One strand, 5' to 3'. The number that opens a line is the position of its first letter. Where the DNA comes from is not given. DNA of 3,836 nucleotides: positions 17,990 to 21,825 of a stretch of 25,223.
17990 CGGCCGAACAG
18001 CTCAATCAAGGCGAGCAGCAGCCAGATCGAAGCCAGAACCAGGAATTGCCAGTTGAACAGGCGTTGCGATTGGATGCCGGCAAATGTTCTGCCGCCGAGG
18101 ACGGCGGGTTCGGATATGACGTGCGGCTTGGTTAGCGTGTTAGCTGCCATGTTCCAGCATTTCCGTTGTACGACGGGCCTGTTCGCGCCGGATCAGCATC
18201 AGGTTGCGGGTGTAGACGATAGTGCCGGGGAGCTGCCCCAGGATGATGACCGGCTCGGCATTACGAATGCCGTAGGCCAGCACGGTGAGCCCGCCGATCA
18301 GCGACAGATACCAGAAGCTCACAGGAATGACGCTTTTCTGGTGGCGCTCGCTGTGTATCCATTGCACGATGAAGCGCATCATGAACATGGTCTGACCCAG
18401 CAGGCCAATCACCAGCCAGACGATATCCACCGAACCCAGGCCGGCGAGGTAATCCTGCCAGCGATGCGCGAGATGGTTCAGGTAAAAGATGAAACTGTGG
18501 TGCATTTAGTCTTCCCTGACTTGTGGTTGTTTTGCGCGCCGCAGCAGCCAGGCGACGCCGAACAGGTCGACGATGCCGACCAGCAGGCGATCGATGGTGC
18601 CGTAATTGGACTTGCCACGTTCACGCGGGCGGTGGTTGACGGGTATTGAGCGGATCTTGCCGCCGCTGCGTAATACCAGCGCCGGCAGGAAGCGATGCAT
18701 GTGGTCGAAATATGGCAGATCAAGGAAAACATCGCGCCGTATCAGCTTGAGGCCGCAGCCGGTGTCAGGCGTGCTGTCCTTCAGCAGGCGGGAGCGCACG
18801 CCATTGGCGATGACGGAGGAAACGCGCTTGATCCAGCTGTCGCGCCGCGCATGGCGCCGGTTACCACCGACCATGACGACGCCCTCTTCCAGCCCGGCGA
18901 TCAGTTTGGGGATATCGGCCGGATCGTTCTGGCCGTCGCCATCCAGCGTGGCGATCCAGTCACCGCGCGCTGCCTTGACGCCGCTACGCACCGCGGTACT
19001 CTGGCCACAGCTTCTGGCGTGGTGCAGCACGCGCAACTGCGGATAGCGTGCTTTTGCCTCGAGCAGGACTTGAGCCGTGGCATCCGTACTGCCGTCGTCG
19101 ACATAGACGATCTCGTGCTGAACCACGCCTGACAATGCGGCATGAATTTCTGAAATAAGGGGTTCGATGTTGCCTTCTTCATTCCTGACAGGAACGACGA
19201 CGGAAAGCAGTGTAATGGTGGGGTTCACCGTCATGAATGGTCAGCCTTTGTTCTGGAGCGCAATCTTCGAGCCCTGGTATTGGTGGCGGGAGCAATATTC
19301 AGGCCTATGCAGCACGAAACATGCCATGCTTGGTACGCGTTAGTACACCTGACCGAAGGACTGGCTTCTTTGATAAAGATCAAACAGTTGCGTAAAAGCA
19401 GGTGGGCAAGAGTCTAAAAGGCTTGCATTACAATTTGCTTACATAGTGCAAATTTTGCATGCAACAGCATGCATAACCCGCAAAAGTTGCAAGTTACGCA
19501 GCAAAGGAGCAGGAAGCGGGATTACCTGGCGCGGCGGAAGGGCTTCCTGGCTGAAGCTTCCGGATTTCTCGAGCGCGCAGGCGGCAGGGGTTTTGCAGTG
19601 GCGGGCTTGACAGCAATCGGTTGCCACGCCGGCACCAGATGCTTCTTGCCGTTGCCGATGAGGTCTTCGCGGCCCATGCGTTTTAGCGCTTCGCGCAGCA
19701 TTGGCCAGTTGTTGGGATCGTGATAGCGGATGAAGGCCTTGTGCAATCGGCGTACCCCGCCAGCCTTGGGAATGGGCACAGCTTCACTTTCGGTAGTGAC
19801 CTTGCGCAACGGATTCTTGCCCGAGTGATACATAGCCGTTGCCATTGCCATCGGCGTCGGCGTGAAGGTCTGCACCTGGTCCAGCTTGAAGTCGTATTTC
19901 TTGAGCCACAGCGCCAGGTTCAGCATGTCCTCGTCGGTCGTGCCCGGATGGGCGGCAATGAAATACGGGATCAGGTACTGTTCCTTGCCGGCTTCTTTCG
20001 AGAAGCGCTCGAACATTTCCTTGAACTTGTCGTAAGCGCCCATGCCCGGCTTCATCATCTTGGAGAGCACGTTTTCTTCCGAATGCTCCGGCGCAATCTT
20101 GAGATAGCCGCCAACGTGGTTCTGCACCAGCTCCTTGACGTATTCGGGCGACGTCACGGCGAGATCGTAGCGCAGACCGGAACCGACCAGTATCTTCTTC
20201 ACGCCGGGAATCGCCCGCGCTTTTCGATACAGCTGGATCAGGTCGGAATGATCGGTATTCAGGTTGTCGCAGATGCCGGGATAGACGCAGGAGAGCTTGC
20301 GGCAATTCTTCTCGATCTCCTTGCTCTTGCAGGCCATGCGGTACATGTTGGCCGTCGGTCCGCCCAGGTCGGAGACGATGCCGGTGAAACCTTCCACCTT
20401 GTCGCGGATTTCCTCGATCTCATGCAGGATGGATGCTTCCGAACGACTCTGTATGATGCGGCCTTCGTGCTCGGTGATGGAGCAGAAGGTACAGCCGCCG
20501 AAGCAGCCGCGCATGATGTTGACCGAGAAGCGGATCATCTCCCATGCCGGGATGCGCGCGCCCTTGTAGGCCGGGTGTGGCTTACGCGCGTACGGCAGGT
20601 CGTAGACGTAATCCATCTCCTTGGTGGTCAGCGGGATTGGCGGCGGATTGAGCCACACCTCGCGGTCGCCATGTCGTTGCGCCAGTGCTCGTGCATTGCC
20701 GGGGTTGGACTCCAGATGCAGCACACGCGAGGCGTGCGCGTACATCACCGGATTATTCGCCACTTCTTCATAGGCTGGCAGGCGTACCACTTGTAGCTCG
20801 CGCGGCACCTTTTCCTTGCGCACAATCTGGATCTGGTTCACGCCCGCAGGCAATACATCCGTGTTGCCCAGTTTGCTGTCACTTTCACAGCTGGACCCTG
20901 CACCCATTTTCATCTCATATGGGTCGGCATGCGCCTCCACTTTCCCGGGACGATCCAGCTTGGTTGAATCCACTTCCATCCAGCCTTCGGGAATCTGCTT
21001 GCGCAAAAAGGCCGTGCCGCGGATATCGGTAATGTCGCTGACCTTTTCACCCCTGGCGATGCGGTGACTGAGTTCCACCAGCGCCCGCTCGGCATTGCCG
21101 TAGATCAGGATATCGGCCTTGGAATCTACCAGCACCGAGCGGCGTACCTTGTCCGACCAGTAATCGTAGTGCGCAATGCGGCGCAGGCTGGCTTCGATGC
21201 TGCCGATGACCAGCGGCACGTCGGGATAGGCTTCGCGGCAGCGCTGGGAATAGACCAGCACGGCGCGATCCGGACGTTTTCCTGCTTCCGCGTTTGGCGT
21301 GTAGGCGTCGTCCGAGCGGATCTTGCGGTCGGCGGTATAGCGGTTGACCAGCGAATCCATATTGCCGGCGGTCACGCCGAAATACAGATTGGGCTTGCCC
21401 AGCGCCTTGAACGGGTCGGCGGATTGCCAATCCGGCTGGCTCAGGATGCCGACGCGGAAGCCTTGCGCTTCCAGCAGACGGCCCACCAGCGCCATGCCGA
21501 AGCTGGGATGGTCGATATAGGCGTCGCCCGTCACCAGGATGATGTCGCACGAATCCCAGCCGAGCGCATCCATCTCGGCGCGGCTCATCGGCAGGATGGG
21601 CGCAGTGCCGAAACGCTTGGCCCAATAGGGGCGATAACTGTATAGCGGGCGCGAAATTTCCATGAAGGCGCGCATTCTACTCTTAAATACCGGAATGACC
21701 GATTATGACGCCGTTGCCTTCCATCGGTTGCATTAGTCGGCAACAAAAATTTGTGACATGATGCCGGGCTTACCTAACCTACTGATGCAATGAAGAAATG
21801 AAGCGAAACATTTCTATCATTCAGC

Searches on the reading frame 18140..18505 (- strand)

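Call 9: search_protein_families(library=pfam, proteins=[window:18140-18505:-])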
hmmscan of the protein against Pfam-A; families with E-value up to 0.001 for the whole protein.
window:18140-18505:- (121 aa): 1 family
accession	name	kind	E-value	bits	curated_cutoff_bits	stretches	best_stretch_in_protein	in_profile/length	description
PF07578.16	LAB_N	-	1.3e-31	109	26.7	1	33-103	1-71/71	Lipid A Biosynthesis N-terminal domain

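Call 10: search_protein_families(library=ncbifam, proteins=[window:18140-18505:-])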
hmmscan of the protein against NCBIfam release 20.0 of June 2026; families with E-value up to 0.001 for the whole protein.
window:18140-18505:- (121 aa): 1 family
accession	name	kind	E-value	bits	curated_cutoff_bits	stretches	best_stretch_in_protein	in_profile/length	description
NF002173.0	PRK01021.1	equivalog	2.7e-17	62.6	1033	1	23-112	133-222/610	lipid-A-disaccharide synthase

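Call 83: search_protein_families(library=pfam, proteins=[window:18140-18505:-])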
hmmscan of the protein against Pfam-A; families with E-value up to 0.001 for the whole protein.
window:18140-18505:- (121 aa): 1 family
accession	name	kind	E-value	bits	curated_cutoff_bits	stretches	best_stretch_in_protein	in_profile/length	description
PF07578.16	LAB_N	-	1.3e-31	109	26.7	1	33-103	1-71/71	Lipid A Biosynthesis N-terminal domain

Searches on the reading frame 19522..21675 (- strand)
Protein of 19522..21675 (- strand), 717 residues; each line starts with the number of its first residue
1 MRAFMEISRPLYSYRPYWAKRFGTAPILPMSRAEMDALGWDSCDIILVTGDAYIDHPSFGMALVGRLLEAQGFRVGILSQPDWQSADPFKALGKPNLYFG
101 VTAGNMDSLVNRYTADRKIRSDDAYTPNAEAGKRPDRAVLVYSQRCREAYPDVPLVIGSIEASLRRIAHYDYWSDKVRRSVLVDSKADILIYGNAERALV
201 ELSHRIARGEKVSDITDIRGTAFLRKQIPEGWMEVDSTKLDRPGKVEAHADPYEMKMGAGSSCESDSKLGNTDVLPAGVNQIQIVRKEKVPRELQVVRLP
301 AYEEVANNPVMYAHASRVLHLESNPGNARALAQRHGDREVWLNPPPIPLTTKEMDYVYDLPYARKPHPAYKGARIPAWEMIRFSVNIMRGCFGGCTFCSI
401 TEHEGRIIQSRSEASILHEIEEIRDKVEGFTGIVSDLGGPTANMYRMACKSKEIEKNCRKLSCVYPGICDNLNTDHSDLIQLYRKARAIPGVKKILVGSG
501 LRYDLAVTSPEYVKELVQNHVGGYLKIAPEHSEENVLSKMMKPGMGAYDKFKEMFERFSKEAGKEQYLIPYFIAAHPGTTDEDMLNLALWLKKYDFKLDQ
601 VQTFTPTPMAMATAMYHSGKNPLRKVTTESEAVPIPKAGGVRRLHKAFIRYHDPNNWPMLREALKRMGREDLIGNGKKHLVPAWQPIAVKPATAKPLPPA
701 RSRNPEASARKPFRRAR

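Call 9: search_protein_families(library=pfam, proteins=[window:19522-21675:-])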
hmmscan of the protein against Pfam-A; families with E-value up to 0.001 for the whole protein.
window:19522-21675:- (717 aa): 3 families
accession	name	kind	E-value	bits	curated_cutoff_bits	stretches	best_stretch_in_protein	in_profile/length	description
PF08497.15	Radical_SAM_N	-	2.4e-136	454.3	25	1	28-384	2-301/301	Radical SAM N-terminal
PF11842.13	DUF3362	-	3.7e-47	160.7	27.6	1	599-707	1-107/151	Domain of unknown function (DUF3362)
PF04055.27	Radical_SAM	-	2.1e-14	54.5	29.5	1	385-590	1-165/166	Radical SAM superfamily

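Call 10: search_protein_families(library=ncbifam, proteins=[window:19522-21675:-])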
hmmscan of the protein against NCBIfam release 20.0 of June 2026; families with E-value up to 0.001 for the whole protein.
window:19522-21675:- (717 aa): 9 families
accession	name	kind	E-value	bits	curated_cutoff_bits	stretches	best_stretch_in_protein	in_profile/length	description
TIGR03904.1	SAM_YgiQ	equivalog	1.2e-261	869.2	462.35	1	28-649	2-557/558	YgiQ family radical SAM protein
TIGR00089.1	TIGR00089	subfamily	1.3e-11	43.9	251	1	379-614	137-338/429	MiaB/RimO family radical SAM methylthiotransferase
TIGR04014.1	B12_SAM_MJ_0865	equivalog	6.7e-10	38.3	360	1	386-448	164-222/434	methyl-coenzyme M reductase glutamine C-methyltransferase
TIGR01125.1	TIGR01125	equivalog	4.7e-09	35.8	356.95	1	515-616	238-336/432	30S ribosomal protein S12 methylthiotransferase RimO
TIGR01579.1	MiaB-like-C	equivalog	2.8e-07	30.2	357.05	1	379-426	137-183/416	tRNA (N(6)-L-threonylcarbamoyladenosine(37)-C(2))-methylthiotransferase MtaB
TIGR04013.1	B12_SAM_MJ_1487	hypoth_equivalog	6.9e-06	25.1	251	0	378-426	147-195/382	TIGR04013 family B12-binding domain/radical SAM domain-containing protein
TIGR01578.1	MiaB-like-B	hypoth_equivalog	7.2e-06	25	314.7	0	479-627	200-345/421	tRNA (N(6)-L-threonylcarbamoyladenosine(37)-C(2))-methylthiotransferase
TIGR04072.2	rSAM_ladder_B12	equivalog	1.5e-05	23.8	360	0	384-427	182-225/443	lipid biosynthesis B12-binding/radical SAM protein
TIGR02026.1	BchE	equivalog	0.0002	20.3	481.35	0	385-498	197-304/497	magnesium-protoporphyrin IX monomethyl ester anaerobic oxidative cyclase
